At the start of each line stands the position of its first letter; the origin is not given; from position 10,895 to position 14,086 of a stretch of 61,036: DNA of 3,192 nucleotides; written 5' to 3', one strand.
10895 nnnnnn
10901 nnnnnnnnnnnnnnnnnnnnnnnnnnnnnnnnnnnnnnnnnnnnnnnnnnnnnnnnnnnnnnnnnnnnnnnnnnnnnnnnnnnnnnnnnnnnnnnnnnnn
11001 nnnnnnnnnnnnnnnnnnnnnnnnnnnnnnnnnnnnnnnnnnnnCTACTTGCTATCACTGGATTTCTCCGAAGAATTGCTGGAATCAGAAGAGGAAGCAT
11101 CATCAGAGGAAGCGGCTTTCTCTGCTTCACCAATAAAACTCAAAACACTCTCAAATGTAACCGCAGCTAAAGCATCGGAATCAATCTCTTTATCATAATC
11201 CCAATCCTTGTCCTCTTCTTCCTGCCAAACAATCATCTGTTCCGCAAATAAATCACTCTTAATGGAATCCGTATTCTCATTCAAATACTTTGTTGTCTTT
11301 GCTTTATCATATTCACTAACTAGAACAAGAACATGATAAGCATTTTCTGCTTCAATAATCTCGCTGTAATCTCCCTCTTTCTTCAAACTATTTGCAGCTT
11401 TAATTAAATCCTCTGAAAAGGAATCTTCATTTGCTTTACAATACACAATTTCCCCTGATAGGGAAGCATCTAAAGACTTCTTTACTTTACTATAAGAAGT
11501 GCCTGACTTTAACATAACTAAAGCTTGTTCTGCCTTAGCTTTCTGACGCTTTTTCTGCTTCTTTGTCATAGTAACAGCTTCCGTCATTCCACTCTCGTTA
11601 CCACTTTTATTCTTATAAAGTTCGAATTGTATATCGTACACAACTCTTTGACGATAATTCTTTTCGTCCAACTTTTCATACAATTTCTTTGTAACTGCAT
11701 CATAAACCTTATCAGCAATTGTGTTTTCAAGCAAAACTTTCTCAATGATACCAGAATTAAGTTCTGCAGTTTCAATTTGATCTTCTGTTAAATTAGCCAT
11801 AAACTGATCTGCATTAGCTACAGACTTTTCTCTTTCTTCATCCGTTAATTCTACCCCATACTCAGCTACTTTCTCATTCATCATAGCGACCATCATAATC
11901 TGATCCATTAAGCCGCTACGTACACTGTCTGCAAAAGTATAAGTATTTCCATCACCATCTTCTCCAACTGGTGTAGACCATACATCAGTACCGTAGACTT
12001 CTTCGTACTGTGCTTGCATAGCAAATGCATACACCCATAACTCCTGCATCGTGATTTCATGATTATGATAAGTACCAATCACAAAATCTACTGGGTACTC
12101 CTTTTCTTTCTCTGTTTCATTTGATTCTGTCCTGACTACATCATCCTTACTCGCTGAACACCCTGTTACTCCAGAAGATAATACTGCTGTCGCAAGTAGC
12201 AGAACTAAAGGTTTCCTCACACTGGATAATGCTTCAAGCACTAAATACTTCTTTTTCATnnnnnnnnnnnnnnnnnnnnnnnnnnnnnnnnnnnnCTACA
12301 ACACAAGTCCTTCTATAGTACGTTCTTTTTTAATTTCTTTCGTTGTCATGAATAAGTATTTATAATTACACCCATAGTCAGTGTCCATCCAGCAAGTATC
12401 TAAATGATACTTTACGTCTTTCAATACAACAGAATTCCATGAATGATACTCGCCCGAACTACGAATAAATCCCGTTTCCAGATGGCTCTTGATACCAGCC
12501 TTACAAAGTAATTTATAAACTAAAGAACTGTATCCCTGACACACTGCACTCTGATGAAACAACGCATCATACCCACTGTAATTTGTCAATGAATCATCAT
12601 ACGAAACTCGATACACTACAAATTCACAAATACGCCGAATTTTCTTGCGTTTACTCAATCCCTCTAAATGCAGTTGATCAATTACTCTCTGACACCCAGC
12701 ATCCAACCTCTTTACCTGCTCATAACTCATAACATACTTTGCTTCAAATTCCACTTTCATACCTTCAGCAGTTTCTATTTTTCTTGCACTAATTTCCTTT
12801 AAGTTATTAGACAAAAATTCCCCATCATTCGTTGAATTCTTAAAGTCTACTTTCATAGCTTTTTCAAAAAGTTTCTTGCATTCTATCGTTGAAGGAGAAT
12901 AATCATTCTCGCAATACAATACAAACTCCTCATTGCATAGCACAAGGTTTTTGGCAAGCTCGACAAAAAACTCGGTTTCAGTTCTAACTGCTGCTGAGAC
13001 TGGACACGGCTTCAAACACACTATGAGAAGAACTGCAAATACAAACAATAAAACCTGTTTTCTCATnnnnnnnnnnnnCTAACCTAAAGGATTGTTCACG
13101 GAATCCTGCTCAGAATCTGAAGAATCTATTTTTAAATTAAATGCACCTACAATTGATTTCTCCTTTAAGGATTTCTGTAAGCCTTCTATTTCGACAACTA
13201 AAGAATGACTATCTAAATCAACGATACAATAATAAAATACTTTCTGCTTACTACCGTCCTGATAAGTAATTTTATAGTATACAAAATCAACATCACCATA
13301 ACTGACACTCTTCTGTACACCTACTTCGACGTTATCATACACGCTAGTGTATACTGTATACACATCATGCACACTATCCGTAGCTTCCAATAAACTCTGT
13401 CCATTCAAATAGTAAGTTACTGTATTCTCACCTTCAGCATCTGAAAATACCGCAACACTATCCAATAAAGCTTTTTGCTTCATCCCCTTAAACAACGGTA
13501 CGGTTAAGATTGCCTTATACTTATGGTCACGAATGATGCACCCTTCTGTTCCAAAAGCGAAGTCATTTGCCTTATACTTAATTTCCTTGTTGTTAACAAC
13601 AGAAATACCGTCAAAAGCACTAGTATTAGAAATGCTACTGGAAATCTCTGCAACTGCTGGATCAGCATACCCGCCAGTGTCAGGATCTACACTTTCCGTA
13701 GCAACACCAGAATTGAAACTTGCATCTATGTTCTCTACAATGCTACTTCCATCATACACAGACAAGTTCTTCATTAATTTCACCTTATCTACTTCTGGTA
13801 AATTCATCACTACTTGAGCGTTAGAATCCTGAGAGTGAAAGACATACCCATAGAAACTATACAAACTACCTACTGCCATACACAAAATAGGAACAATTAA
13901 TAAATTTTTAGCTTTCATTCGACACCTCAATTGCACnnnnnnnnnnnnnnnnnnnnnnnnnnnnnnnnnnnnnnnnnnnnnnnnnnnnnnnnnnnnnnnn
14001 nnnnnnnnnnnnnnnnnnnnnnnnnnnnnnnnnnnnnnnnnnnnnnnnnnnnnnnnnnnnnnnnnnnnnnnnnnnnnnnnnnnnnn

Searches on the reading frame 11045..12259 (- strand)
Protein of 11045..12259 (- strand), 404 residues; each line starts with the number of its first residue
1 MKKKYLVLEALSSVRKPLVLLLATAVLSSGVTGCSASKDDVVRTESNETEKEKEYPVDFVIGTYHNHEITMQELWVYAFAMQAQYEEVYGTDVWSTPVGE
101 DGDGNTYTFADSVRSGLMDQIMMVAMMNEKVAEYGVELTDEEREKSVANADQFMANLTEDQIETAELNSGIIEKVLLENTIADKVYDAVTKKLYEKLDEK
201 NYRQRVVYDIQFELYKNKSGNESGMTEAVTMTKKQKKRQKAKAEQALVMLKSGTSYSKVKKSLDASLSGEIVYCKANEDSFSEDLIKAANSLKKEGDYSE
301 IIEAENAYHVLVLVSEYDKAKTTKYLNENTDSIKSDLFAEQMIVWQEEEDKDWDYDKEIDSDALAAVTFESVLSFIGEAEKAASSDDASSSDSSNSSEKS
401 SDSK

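Call 8: search_protein_families(library=pfam, proteins=[window:11045-12259:-], max_evalue=0.01)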
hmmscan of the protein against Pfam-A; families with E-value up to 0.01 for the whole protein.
window:11045-12259:- (404 aa): 1 family
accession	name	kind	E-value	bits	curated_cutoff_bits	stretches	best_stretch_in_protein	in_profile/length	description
PF00639.27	Rotamase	-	0.00071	20.9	21.7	1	231-312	10-94/97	PPIC-type PPIASE domain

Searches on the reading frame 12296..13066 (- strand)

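Call 8: search_protein_families(library=pfam, proteins=[window:12296-13066:-], max_evalue=0.01)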
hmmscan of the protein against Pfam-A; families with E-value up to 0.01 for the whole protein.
window:12296-13066:- (256 aa): 1 family
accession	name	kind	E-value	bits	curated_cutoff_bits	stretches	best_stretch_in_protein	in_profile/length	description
PF01841.26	Transglut_core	-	5e-09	36.8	23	1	138-219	13-102/108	Transglutaminase-like superfamily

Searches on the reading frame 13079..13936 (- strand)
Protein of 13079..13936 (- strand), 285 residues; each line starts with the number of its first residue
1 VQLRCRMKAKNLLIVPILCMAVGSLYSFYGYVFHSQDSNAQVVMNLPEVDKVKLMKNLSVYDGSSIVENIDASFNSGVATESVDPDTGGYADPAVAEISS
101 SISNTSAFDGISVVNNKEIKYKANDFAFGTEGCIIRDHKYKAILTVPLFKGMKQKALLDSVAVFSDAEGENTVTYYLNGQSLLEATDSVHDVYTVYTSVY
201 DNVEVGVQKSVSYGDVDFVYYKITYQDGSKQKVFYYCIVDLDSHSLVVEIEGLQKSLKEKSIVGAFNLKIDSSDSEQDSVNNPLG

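Call 8: search_protein_families(library=pfam, proteins=[window:13079-13936:-], max_evalue=0.01)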
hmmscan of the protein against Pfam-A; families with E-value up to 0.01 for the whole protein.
window:13079-13936:- (285 aa): 0 families

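Call 61: search_protein_families(library=padloc, proteins=[window:13079-13936:-], max_evalue=0.01)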
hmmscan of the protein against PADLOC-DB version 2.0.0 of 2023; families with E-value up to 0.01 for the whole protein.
window:13079-13936:- (285 aa): 0 families

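Call 66: find_homologous_proteins(query=window:13079-13918:-, max_evalue=0.001)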
Query window:13079-13918:- (279 aa): 4 proteins with E <= 0.001 among 599 candidates.
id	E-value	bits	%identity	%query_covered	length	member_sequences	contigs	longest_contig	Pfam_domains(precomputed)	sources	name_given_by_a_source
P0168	2.7e-175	599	100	100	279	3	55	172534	-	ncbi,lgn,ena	-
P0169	2.1e-147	508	85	100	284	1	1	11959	-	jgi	-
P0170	5.2e-143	493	83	100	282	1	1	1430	-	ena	-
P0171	2.5e-136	471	80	100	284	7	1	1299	-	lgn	-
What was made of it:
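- Tried and rejected: The homologue search gave four near-identical sequences (call 66).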

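Call 76: predict_structure(alignment_id=A4)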
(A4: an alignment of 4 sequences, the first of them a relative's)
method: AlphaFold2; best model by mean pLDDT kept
length: 279 residues; sequences in the alignment: 4
mean_pLDDT: 30.5   pTM: 0.28
mean pLDDT of the five models: 30.5, 29.4, 28.5, 27.8, 27.1
residues with pLDDT >= 90: 0; 70-90: 0; 50-70: 9; < 50: 270
segments of 3 or more residues with pLDDT < 50: 1-195, 200-215, 219-221, 224-227, 229-279
pLDDT, mean of each block of 10 residues (from residue 1): 27 28 25 23 23 25 26 29 29 25 22 24 26 28 25 28 30 30 35 44 44 48 50 37 34 27 30 32
secondary structure, 60 per line:
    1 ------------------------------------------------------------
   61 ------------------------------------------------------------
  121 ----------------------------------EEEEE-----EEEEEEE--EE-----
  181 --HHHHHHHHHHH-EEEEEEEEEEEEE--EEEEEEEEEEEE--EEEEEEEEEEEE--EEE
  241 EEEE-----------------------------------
elements in order: E155-159 E165-171 H183-193 E195-207 E210-221 E224-235 E238-244
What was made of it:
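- The AF2 model of that protein is unusable at pLDDT 30.5 (call 76), so the fold test is inconclusive.
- Tried and rejected: The AF2 model was unusable at pLDDT 30.5 (call 76).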
